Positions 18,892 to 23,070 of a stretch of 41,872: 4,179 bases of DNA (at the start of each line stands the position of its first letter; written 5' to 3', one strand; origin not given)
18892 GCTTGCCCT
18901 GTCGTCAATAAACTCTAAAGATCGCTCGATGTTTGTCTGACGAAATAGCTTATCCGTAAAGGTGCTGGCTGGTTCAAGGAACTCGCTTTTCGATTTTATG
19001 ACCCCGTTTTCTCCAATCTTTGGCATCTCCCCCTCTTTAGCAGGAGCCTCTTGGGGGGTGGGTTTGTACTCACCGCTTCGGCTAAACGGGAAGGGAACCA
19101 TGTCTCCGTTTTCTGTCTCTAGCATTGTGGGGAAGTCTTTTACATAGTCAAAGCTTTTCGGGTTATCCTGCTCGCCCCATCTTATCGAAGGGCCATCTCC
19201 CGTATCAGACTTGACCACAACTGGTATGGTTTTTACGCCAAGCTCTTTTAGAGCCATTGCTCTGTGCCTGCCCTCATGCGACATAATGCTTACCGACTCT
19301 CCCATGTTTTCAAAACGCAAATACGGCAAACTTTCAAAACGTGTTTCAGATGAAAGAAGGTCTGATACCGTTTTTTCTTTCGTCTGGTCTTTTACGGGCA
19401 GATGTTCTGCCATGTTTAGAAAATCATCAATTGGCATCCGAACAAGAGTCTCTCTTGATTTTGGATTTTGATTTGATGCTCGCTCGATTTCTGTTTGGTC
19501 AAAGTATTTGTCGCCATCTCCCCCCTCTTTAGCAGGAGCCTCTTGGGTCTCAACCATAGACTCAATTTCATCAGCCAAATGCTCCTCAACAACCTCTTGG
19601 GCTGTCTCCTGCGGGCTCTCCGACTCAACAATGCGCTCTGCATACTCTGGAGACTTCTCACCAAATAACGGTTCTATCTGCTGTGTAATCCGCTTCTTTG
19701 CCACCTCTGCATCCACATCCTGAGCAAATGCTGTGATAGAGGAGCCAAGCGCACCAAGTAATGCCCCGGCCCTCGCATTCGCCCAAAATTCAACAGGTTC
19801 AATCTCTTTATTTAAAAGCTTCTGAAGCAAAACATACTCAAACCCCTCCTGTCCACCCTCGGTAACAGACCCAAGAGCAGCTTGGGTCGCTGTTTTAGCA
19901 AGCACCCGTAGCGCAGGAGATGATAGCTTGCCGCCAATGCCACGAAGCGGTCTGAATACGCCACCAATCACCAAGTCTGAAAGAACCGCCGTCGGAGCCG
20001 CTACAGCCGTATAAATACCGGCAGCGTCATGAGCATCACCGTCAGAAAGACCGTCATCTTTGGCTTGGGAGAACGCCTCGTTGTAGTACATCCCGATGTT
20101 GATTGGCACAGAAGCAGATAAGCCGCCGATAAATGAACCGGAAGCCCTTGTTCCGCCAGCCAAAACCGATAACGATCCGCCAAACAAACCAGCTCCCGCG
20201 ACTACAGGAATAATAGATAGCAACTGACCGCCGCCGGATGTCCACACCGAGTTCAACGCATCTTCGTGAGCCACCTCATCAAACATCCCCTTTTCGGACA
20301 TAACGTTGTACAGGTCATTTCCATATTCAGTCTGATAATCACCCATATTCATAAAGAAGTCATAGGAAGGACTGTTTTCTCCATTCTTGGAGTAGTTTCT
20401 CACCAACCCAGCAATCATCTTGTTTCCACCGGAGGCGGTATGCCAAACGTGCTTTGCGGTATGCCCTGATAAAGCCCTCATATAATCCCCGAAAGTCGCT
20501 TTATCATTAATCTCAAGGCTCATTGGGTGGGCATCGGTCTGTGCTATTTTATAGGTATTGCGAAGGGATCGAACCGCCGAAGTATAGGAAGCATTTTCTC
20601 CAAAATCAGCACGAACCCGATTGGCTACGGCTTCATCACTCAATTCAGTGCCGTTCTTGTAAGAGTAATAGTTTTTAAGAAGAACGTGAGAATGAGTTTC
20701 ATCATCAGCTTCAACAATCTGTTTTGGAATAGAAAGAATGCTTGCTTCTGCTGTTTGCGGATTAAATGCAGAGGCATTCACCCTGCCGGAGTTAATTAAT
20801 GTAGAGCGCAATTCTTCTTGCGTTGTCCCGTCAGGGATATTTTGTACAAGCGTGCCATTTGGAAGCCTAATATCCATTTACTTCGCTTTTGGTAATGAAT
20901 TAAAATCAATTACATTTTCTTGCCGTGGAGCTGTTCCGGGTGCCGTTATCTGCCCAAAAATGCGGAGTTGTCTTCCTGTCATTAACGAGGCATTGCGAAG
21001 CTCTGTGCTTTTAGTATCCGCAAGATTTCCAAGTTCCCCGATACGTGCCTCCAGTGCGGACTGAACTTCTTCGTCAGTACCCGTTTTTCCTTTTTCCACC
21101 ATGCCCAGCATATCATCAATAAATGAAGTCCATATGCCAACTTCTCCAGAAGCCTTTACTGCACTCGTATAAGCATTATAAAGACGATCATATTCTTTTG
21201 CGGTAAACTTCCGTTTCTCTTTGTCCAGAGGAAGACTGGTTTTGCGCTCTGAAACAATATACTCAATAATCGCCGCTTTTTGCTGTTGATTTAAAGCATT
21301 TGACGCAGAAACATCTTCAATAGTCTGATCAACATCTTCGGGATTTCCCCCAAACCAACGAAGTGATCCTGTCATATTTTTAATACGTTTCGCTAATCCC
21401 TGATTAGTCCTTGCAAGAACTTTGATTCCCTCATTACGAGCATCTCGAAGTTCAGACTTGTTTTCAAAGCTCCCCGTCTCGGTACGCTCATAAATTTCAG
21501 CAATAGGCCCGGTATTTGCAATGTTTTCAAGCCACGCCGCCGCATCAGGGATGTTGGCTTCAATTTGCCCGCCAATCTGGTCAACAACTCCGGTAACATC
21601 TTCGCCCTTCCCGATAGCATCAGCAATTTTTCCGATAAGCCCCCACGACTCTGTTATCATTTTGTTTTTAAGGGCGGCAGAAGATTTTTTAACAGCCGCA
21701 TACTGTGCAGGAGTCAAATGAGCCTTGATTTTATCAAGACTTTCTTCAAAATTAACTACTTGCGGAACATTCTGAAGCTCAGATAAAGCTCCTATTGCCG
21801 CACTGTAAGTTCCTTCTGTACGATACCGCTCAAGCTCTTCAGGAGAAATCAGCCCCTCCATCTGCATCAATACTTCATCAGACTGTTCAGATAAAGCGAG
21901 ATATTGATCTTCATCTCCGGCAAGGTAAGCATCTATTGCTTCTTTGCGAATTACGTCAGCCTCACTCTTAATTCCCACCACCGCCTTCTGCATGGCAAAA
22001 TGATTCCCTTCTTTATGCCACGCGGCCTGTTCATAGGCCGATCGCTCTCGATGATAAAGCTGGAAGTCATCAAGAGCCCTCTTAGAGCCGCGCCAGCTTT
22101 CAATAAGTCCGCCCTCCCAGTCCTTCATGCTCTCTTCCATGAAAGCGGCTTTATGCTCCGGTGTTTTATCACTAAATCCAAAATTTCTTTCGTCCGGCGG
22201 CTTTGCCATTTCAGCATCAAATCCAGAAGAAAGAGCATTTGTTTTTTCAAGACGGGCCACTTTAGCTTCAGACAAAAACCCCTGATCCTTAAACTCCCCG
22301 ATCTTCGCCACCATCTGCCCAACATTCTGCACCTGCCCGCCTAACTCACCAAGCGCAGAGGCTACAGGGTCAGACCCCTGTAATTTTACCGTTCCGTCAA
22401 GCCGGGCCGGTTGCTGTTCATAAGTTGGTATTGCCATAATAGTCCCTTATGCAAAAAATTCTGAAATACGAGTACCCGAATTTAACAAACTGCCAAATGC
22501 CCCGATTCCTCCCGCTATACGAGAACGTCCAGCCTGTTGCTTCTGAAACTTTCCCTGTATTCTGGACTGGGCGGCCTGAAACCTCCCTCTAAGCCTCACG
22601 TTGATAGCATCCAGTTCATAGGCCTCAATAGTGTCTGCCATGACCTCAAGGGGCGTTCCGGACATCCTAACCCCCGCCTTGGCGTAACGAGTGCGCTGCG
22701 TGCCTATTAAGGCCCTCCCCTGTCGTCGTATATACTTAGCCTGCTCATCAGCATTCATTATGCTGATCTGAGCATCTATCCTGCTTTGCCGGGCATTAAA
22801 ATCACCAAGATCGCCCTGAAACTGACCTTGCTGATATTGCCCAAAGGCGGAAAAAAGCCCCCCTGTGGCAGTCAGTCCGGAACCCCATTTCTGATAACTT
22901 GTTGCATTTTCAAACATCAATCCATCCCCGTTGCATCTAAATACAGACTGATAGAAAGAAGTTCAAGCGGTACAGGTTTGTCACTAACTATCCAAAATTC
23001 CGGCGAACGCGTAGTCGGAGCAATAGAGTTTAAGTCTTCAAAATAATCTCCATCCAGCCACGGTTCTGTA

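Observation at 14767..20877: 2036-aa internal virion protein built as a polyvalent effector: ParB/Srx-like plus two to three ART-like cassettes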

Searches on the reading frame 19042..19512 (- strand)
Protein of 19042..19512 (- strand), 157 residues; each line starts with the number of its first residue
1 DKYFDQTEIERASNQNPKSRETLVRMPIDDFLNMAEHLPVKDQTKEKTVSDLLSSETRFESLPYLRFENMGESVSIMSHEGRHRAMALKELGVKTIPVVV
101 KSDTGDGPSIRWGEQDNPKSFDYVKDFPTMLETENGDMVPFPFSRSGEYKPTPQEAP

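Call 14: search_protein_families(library=pfam, proteins=[window:19042-19512:-], max_evalue=10)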
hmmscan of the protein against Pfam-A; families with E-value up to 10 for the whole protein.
seq(157 aa): 1 family
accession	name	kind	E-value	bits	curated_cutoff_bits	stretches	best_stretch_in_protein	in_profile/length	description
PF24224.1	DUF7440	-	0.019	15.5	25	1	17-53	68-104/110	Family of unknown function (DUF7440)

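Call 31: search_protein_families(library=pfam, alignment_id=A1, max_evalue=0.01)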
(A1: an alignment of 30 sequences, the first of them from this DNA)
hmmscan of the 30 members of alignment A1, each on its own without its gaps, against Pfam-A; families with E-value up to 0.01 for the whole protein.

A. member 1, seq(152 aa): 0 families

B. families by the number of members that match (of 30 scanned): 1 family
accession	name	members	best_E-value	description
PF15680.10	OFCC1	1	0.0073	Orofacial cleft 1 candidate gene 1 protein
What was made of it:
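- On ParB/sulfiredoxin superfamily (cassette C1): No Pfam hit in 30 members (call 31).
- The window's own C3 and C1 do not reach any Pfam threshold (calls 14, 31).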

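Call 32: search_solved_structures(query=A1, max_evalue=10, show_alignments=3)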
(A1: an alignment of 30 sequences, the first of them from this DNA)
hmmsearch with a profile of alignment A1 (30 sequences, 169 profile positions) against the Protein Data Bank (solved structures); distinct sequences matched with E-value up to 10: 7.
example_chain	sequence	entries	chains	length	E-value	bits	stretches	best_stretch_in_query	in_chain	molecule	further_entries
6nr6_A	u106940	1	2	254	0.057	16.2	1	58-120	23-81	Bifunctional transcriptional regulator/O-phospho-L-serine synthase SbnI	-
5ujd_A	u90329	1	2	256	0.058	16.2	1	58-120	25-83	Siderophore biosynthesis protein SbnI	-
5uje_A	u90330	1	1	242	0.4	13.5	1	63-120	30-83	SbnI protein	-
4dkj_A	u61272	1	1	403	0.59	12.9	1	17-79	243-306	Cytosine-specific methyltransferase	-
6bn2_A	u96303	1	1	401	1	12.1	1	111-153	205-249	Acetyl-CoA acetyltransferase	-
1r5b_A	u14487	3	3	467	1.2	12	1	99-160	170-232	Eukaryotic peptide chain release factor GTP-binding subunit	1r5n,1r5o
8c56_A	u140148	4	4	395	1.3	11.8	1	17-79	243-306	Cytosine-specific methyltransferase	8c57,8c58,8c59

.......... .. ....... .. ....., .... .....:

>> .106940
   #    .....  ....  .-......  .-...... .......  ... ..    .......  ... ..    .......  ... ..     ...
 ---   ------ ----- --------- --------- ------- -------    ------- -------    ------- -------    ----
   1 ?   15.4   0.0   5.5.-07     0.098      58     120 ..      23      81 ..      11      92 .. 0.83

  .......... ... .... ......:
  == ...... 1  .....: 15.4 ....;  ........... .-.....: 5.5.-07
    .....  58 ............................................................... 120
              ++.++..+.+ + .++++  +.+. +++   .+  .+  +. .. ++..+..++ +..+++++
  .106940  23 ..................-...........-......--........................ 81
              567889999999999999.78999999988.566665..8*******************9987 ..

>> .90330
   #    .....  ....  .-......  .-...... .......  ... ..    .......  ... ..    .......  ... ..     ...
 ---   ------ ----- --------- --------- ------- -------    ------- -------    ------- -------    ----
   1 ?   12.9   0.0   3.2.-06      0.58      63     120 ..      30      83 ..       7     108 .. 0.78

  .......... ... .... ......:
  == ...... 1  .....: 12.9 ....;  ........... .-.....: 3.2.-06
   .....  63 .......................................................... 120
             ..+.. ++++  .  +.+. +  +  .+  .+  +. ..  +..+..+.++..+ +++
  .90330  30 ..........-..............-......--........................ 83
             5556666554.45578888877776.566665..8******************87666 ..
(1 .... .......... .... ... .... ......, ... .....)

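Call 93: find_homologous_proteins(query=A1, max_evalue=0.00001)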
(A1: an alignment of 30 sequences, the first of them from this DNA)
Query A1 (30 sequences) (152 aa, profile of the alignment): 78 proteins with E <= 0.00001 among 8000 candidates.
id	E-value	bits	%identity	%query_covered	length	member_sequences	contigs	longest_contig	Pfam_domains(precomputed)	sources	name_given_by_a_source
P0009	6.5e-56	206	45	93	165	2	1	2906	-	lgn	-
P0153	1.3e-53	199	42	94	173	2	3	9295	-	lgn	-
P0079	4.8e-53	197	38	99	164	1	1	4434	-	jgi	jgi:hypothetical protein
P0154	6.9e-53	197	45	94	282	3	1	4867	-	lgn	-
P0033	9.7e-53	196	42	93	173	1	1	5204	-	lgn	-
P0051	1.5e-51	192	46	95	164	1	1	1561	-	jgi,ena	jgi:hypothetical protein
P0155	1.9e-51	192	48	100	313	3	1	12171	-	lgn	-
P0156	2.2e-50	189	41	93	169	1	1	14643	-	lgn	-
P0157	2.6e-49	185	38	93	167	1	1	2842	-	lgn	-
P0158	3.0e-49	185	42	93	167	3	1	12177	-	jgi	jgi:hypothetical protein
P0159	8.3e-49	183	45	95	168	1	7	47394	-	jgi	jgi:hypothetical protein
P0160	2.8e-48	182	43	82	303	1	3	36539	PF02195.27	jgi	jgi:hypothetical protein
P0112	3.0e-48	182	38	93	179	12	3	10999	-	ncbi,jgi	jgi:hypothetical protein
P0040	3.6e-48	181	44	97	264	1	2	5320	-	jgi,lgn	-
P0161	4.0e-48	181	37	97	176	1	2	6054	-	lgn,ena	-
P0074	8.5e-47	177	38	93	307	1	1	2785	PF02195.27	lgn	-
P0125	2.5e-43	166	44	95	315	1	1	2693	PF18760.8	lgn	-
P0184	1.1e-29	121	47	68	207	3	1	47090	-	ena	-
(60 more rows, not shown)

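Call 94: search_protein_families(library=pfam, proteins=[P0160], max_evalue=0.1)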
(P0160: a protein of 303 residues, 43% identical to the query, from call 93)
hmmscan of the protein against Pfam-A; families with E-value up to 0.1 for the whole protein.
P0160 (303 aa): 0 families

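Call 95: find_encoding_contigs(protein=P0159, flank=10000, max_places=2)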
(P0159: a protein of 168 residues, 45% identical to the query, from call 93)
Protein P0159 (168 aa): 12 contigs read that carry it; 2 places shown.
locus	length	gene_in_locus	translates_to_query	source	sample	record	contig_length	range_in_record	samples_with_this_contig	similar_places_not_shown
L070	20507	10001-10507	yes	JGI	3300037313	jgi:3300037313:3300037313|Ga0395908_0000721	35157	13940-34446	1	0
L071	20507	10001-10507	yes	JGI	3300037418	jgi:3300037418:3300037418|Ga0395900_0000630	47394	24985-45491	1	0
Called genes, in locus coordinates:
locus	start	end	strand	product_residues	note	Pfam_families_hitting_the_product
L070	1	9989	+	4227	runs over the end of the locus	PF02839:CBM_5_12 (faint), PF22842:Pel9A-like_beta_helix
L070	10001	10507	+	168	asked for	-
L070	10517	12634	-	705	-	-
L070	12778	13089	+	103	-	-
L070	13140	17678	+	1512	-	-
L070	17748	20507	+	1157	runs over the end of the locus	?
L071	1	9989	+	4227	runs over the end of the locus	PF02839:CBM_5_12 (faint), PF22842:Pel9A-like_beta_helix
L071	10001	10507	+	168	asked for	-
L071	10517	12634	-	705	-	-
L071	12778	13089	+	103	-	-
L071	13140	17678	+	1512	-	-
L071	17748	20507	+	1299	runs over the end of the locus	PF12708:Pect-lyase_RHGA_epim (weak)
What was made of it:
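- Stand-alone C1 genes elsewhere lie next to giant beta-helix (fibre-like) genes (call 95).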

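Call 98: search_solved_structures(query=A7, max_evalue=10, show_alignments=2)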
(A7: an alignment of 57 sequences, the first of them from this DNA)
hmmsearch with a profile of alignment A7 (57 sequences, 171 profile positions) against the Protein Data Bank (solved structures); distinct sequences matched with E-value up to 10: 4.
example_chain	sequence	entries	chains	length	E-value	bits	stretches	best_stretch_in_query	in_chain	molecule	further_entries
6nr6_A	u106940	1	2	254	0.012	18.6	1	57-126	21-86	Bifunctional transcriptional regulator/O-phospho-L-serine synthase SbnI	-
5ujd_A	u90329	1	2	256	0.012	18.5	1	57-126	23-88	Siderophore biosynthesis protein SbnI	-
5uje_A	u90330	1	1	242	0.056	16.4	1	59-130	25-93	SbnI protein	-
1r5b_A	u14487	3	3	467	0.79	12.6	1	100-157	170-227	Eukaryotic peptide chain release factor GTP-binding subunit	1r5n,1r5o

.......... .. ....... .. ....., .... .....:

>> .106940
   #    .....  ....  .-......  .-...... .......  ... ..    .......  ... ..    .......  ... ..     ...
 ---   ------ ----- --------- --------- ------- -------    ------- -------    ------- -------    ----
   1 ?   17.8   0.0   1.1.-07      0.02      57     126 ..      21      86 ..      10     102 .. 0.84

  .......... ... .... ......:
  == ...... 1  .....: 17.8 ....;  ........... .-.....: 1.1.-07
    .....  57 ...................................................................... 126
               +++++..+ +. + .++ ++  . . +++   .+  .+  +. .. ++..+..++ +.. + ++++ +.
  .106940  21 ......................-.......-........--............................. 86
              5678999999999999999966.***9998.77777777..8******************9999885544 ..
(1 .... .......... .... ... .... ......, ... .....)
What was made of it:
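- On ParB/sulfiredoxin superfamily (cassette C1): The top three PDB hits are SbnI ParB/Srx domains, E=0.012-0.056, aligned on this core (call 98).
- the top three PDB hits are SbnI ParB/Srx domains, E=0.012, aligned over the DGxHR core (call 98)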

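Call 108: find_encoding_contigs(protein=P0184, flank=10000, max_places=1)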
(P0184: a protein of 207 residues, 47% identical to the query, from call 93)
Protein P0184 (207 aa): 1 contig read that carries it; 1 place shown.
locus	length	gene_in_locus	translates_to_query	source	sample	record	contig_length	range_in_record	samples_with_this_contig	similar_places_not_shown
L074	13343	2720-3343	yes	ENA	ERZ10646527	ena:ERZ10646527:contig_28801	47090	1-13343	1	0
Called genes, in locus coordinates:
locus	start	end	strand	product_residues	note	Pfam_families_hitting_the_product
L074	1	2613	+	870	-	?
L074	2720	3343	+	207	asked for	-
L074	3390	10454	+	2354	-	PF14891:Peptidase_M91 (faint)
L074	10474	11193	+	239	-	-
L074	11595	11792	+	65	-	PF02599:CsrA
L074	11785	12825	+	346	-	PF12705:PDDEXK_1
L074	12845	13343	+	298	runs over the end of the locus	PF13479:AAA_24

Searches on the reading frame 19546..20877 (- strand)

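Call 14: search_protein_families(library=pfam, proteins=[window:19546-20877:-], max_evalue=10)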
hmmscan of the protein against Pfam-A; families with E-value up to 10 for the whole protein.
seq(444 aa): 1 family
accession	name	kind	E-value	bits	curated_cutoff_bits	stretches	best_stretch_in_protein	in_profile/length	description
PF24223.1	MrpH_C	-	0.19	12.2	27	1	7-51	72-114/114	Fimbrial adhesin MrpH C-terminal domain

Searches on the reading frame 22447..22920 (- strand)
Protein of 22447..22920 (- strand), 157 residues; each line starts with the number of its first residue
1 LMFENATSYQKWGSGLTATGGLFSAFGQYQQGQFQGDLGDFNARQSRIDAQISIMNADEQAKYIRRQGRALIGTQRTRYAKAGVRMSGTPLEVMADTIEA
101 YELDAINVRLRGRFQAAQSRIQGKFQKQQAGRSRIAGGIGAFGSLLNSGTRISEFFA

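Call 8: search_protein_families(library=phrogs, proteins=[window:22447-22920:-], max_evalue=0.001)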
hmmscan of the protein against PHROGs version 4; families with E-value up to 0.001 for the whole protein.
window:22447-22920:- (157 aa): 2 families
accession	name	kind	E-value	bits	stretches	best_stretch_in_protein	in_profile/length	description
phrog_418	-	head and packaging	1.7e-26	94.3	1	13-152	9-149/166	internal virion protein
phrog_34412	-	unknown function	5.1e-06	27.4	1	14-104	12-102/189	-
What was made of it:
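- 22447..22920 (-): gp14-like internal virion protein (phrog_418, E=1.7e-26). call 8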
